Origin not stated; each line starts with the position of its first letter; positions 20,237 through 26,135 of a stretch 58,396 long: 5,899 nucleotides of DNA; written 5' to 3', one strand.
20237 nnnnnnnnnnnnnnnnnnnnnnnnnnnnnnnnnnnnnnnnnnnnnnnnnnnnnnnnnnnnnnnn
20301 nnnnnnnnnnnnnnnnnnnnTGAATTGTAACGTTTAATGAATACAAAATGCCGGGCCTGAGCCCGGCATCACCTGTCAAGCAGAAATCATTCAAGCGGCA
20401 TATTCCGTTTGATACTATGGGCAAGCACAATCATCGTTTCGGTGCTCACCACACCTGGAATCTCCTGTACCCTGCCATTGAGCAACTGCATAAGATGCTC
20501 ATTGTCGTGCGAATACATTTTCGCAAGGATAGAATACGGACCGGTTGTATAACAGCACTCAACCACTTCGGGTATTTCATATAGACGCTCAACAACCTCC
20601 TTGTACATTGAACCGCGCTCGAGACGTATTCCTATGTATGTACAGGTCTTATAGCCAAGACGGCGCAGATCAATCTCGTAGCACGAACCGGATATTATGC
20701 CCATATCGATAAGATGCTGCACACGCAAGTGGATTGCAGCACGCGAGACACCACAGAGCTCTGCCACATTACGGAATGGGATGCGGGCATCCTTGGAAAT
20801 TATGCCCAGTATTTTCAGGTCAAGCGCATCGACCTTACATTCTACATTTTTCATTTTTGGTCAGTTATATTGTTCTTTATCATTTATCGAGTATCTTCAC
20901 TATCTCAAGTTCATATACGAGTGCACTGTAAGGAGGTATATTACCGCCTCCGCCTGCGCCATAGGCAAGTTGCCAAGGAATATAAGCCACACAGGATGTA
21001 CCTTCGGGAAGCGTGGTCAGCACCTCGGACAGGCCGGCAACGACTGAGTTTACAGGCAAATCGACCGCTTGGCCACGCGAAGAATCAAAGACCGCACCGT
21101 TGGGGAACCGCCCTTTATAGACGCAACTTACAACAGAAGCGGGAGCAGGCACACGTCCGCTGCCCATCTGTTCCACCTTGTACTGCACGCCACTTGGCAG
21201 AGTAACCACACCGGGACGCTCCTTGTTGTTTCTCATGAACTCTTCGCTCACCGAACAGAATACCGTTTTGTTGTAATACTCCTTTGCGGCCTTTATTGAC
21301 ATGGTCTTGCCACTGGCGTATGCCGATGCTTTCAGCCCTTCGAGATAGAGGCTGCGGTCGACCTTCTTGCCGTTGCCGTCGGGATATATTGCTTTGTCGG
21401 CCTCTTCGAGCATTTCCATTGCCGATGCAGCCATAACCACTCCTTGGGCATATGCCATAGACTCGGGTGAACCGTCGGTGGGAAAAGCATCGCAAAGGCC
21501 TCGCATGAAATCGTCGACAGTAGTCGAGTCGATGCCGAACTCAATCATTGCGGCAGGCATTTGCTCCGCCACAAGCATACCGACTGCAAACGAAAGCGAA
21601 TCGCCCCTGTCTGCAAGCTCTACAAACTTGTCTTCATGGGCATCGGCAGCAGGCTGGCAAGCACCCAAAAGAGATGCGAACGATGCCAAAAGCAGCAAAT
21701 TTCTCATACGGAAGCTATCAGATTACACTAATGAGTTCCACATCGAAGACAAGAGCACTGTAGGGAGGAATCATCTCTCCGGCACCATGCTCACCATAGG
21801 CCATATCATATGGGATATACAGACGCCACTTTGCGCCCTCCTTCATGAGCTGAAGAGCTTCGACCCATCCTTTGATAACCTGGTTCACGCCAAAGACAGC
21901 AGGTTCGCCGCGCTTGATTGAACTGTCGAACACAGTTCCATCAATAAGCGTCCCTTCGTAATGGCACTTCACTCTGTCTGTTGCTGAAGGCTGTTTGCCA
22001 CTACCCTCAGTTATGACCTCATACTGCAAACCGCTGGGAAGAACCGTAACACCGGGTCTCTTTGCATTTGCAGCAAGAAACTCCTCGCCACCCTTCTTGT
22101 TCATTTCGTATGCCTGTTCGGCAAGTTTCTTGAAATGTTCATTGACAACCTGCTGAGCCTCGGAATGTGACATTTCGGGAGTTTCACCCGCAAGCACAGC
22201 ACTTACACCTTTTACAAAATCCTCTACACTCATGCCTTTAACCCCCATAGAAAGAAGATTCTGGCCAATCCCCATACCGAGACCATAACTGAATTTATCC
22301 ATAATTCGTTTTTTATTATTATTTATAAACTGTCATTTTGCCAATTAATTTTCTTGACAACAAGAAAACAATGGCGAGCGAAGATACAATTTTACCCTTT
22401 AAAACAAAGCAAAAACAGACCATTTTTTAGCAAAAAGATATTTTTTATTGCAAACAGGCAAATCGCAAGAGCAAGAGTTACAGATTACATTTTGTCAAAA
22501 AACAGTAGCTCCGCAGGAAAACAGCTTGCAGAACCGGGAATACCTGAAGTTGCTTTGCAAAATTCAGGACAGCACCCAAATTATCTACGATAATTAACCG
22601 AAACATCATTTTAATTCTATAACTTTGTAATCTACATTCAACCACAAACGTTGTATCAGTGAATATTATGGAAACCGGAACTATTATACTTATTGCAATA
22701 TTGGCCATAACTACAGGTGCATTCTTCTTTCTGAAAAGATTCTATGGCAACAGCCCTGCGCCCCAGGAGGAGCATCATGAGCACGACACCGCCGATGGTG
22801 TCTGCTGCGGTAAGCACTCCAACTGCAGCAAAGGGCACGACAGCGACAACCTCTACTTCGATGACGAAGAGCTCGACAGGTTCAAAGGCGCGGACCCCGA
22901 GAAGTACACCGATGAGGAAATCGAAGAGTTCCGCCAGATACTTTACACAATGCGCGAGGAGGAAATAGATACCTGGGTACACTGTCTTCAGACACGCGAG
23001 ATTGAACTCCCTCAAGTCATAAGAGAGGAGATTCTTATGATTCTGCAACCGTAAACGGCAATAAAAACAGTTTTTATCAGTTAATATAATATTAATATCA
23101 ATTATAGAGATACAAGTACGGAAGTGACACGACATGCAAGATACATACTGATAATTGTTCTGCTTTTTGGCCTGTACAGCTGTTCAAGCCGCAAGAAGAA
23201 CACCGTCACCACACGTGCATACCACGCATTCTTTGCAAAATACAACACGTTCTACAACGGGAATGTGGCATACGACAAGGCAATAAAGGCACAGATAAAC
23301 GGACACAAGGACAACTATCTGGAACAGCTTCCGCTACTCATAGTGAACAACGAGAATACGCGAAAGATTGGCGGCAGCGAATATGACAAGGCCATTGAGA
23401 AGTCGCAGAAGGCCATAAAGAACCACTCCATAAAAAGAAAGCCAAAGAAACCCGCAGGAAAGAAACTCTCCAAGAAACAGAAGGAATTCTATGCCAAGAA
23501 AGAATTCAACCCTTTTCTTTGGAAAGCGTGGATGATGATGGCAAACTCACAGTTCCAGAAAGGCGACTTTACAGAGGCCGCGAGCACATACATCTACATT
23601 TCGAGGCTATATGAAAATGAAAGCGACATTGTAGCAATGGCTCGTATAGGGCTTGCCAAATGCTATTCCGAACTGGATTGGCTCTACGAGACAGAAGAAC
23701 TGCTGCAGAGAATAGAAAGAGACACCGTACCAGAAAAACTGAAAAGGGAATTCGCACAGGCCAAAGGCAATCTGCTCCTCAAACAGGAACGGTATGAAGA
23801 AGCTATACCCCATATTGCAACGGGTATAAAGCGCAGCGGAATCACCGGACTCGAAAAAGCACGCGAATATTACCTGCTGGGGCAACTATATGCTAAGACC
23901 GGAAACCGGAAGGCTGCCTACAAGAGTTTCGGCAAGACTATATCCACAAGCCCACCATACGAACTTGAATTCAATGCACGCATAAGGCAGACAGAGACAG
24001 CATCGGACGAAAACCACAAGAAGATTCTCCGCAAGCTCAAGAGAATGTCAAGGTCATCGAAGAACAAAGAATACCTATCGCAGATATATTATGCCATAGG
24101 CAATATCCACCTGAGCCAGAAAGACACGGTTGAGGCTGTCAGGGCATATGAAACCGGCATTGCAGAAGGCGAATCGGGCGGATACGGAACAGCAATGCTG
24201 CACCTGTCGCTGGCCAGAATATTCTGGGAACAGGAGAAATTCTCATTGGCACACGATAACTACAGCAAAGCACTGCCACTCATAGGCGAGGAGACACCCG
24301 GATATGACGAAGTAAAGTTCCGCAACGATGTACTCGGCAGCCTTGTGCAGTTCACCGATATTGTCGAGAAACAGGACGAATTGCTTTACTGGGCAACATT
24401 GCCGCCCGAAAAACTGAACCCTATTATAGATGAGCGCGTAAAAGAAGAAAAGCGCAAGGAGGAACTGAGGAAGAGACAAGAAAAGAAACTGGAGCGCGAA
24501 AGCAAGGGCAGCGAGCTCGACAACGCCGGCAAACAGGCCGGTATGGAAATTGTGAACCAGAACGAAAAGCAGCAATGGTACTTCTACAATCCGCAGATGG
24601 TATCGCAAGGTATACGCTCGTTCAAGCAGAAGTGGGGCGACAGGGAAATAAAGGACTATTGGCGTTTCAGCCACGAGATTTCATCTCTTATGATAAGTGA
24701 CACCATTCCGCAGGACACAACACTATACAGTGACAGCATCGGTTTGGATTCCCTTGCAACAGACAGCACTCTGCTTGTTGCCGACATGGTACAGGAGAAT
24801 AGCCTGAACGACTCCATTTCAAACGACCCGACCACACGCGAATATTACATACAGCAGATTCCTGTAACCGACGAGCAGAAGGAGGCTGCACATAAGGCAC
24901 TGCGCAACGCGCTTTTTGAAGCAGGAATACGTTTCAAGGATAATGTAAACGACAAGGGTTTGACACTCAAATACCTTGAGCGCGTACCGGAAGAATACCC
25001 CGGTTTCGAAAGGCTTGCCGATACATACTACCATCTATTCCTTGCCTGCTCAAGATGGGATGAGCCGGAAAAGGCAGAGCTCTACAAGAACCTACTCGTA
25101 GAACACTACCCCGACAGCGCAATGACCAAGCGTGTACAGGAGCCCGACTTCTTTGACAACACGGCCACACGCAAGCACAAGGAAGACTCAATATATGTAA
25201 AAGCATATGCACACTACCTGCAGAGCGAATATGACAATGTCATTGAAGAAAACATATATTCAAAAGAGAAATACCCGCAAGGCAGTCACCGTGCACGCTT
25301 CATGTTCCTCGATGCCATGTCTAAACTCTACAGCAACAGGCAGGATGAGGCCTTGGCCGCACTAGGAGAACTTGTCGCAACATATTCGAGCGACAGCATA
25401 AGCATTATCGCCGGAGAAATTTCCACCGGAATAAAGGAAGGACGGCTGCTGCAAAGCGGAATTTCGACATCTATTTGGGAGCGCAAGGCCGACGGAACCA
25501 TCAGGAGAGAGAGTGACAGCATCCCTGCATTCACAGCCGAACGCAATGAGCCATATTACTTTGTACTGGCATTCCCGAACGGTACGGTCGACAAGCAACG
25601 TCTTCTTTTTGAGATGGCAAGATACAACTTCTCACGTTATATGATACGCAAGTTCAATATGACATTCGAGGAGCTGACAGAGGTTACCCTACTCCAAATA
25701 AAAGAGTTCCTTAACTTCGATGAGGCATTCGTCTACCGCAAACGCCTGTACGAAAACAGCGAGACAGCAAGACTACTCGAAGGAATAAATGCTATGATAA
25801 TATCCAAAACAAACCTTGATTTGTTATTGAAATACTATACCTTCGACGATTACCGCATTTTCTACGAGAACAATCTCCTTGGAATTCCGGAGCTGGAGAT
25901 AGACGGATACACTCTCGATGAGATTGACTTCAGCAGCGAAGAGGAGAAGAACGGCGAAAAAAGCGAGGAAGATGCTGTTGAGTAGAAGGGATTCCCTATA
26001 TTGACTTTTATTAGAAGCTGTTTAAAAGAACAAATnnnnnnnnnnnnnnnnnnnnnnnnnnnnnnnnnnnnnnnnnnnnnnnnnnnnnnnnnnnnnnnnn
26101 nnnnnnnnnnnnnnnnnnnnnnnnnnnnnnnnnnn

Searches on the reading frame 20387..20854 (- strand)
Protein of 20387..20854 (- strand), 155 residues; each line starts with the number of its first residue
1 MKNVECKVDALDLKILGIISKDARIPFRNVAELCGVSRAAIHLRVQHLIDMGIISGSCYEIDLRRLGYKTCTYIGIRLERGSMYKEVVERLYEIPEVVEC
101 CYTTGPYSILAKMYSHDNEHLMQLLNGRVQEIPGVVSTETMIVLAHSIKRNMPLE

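Call 56: search_protein_families(library=pfam, proteins=[window:20387-20854:-], max_evalue=0.00001)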
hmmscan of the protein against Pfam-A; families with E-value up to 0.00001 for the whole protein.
window:20387-20854:- (155 aa): 3 families
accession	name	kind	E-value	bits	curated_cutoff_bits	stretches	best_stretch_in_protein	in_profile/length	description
PF01037.27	AsnC_trans_reg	-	4.8e-20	71.7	25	1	74-144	1-71/73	Lrp/AsnC ligand binding domain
PF13412.12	HTH_24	-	3.5e-12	46.2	21.9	1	9-54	2-47/48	Winged helix-turn-helix DNA-binding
PF13404.12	HTH_AsnC-type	-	5.4e-12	45.8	27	1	9-48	2-41/42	AsnC-type helix-turn-helix domain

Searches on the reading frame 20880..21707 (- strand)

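Call 56: search_protein_families(library=pfam, proteins=[window:20880-21707:-], max_evalue=0.00001)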
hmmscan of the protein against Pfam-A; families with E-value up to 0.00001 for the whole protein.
window:20880-21707:- (275 aa): 2 families
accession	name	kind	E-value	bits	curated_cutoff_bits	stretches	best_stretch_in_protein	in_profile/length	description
PF00254.34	FKBP_C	-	9.3e-15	55.2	21.1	1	187-269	5-93/94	FKBP-type peptidyl-prolyl cis-trans isomerase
PF01346.23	FKBP_N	-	4e-12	47.3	22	1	82-178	2-97/97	Domain amino terminal to FKBP-type peptidyl-prolyl isomerase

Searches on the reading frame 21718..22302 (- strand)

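Call 56: search_protein_families(library=pfam, proteins=[window:21718-22302:-], max_evalue=0.00001)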
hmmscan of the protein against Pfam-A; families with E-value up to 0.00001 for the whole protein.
window:21718-22302:- (194 aa): 2 families
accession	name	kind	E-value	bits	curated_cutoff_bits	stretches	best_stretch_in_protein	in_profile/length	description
PF00254.34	FKBP_C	-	7.4e-32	110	21.1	1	103-191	3-94/94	FKBP-type peptidyl-prolyl cis-trans isomerase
PF01346.23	FKBP_N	-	3.6e-24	85.9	22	1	2-96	2-97/97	Domain amino terminal to FKBP-type peptidyl-prolyl isomerase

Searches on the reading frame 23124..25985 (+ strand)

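Call 56: search_protein_families(library=pfam, proteins=[window:23124-25985:+], max_evalue=0.00001)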
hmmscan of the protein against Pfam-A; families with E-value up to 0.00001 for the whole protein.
window:23124-25985:+ (953 aa): 9 families
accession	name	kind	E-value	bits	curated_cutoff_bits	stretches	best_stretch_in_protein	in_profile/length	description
PF00515.34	TPR_1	-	3.5e-14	52.3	27.8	0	320-346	2-28/34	Tetratricopeptide repeat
PF13424.12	TPR_12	-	1.8e-10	41.3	30.1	0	319-385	3-73/77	Tetratricopeptide repeat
PF13432.12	TPR_16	-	3.5e-10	40.6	32.7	0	213-264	2-49/65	Tetratricopeptide repeat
PF07719.23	TPR_2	-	1.7e-09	37.5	27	0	246-277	1-32/34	Tetratricopeptide repeat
PF09976.15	TPR_21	-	2.3e-08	34.4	25.5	0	100-227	43-165/193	Tetratricopeptide repeat-like domain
PF13181.12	TPR_8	-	3.1e-08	33.6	25.7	0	249-276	4-31/34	Tetratricopeptide repeat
PF13428.12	TPR_14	-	5.4e-07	30.1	23.5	0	321-347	3-29/44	Tetratricopeptide repeat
PF13176.12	TPR_7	-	1.2e-06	28.6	27.9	0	323-350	3-32/36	Tetratricopeptide repeat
PF13174.12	TPR_6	-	1.7e-06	28.7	26.3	0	135-156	2-23/33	Tetratricopeptide repeat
